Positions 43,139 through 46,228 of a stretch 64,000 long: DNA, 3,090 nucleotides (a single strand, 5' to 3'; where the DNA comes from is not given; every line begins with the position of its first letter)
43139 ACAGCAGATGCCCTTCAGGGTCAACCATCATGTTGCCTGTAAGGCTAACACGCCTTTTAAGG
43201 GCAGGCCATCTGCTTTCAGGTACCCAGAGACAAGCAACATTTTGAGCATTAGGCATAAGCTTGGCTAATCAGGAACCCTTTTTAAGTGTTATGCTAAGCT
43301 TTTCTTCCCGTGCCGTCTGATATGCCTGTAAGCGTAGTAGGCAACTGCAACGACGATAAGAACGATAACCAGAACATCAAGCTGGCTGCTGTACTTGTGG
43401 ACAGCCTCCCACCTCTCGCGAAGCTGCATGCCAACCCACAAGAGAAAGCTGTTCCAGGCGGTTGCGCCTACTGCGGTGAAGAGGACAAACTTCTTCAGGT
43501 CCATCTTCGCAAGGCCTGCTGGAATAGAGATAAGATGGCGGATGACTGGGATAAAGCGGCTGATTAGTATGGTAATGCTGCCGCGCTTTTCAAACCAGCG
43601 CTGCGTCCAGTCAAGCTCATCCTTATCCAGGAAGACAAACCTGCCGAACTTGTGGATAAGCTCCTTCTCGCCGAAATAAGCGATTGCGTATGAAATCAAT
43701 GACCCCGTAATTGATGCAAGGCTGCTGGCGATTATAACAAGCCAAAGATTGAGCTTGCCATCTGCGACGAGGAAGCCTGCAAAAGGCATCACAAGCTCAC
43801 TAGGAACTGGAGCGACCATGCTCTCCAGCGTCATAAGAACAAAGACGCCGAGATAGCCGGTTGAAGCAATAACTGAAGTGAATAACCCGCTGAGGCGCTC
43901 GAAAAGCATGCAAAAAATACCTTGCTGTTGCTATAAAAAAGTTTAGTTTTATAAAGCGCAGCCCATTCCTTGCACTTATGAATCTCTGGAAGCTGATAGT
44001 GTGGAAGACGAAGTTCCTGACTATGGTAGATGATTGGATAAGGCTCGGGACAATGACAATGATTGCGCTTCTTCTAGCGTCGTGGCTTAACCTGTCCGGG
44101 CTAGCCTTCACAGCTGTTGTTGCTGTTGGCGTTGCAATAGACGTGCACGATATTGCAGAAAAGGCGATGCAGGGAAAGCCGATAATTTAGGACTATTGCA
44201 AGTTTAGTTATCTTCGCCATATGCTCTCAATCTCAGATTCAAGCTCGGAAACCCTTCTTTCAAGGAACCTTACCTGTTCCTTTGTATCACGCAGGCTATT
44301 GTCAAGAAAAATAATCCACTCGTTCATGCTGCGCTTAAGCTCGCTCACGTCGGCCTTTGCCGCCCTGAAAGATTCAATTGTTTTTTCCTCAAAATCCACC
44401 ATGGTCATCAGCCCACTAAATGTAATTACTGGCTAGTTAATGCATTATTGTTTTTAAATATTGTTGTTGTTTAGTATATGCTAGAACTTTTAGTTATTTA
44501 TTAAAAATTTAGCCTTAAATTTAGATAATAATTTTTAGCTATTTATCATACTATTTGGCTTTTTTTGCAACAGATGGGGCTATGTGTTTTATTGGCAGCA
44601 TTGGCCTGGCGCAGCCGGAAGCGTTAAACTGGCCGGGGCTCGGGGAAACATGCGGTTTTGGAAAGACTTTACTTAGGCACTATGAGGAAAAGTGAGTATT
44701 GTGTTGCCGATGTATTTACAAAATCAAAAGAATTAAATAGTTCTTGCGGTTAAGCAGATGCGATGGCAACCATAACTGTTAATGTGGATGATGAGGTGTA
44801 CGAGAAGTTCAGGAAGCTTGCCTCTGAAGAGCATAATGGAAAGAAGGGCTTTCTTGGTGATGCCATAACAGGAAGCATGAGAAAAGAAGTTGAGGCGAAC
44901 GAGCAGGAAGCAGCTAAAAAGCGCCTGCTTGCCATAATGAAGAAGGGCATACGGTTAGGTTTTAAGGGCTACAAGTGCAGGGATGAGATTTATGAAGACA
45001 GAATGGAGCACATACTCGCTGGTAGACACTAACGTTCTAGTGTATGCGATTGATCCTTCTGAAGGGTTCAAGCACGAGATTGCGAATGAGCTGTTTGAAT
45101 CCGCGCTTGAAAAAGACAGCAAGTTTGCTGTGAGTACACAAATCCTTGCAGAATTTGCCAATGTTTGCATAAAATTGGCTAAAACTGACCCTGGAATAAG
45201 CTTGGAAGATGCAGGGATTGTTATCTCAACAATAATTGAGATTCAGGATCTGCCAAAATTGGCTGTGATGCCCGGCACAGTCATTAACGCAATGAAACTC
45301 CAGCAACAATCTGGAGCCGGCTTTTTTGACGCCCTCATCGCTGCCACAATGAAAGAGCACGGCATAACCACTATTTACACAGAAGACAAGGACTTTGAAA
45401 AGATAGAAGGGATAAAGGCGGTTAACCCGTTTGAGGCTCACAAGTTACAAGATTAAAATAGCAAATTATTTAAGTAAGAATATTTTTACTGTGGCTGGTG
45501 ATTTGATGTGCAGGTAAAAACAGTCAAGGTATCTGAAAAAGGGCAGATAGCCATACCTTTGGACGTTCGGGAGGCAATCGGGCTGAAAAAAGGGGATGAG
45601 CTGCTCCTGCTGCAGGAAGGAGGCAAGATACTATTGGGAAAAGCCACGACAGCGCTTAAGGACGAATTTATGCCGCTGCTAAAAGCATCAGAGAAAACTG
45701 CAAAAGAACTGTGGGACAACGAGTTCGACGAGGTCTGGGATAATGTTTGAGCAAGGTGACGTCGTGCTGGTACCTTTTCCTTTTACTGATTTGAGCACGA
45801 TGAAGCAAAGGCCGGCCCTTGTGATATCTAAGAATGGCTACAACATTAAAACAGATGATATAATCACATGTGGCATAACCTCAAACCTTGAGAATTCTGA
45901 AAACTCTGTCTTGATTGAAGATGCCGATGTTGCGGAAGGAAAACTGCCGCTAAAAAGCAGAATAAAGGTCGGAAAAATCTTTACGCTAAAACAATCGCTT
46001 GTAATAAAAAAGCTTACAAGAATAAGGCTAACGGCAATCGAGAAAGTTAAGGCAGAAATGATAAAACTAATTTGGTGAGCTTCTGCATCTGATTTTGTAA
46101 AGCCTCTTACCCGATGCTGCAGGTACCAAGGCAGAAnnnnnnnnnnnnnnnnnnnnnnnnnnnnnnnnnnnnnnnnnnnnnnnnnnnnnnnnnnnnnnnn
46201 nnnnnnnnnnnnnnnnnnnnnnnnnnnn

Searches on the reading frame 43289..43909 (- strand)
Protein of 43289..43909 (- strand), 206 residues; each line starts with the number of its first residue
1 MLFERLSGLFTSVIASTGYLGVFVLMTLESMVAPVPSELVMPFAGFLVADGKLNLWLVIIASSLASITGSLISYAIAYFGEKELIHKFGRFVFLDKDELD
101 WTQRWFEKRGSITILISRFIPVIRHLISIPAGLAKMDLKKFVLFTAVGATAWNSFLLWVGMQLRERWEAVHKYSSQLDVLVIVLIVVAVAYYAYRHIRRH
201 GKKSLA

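Call 56: search_protein_families(library=pfam, proteins=[window:43289-43909:-], max_evalue=0.001)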
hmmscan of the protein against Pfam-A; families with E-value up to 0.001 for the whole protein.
window:43289-43909:- (206 aa): 1 family
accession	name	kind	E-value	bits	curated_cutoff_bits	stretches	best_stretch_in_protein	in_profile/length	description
PF09335.16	VTT_dom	-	3.5e-23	82.8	33.9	1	35-161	1-122/123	VTT domain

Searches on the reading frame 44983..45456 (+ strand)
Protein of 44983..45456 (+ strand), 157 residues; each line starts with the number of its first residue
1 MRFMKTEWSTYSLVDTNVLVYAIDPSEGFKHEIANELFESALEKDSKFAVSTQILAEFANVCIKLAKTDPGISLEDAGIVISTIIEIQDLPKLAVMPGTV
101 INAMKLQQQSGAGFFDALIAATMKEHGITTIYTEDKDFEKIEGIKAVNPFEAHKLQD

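Call 56: search_protein_families(library=pfam, proteins=[window:44983-45456:+], max_evalue=0.001)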
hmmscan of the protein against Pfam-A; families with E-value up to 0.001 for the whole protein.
window:44983-45456:+ (157 aa): 1 family
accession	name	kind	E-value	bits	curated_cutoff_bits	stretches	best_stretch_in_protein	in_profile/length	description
PF01850.27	PIN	-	2.3e-17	64.1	23.6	1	13-142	2-118/120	PIN domain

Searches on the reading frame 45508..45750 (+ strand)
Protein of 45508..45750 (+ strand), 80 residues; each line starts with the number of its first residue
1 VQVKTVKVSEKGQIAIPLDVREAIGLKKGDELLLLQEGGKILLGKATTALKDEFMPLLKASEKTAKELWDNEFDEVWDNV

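Call 56: search_protein_families(library=pfam, proteins=[window:45508-45750:+], max_evalue=0.001)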
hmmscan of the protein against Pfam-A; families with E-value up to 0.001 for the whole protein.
window:45508-45750:+ (80 aa): 2 families
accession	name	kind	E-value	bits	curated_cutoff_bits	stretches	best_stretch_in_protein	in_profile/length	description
PF04014.23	MazE_antitoxin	-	4.7e-09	36.5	24.7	1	5-45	1-42/48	Antidote-toxin recognition MazE, bacterial antitoxin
PF15937.10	PrlF_antitoxin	-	0.00068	20.2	32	1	7-55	3-52/99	prlF antitoxin for toxin YhaV_toxin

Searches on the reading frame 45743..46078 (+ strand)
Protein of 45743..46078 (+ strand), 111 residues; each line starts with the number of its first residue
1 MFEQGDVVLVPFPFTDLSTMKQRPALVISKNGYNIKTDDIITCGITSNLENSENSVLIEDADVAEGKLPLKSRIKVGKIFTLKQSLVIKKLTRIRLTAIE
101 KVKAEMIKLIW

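Call 56: search_protein_families(library=pfam, proteins=[window:45743-46078:+], max_evalue=0.001)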
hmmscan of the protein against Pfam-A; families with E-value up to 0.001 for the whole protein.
window:45743-46078:+ (111 aa): 1 family
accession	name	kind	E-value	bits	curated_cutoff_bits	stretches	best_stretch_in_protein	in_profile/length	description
PF02452.23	PemK_toxin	-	8.1e-15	55.4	23.1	1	3-108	1-107/109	PemK-like, MazF-like toxin of type II toxin-antitoxin system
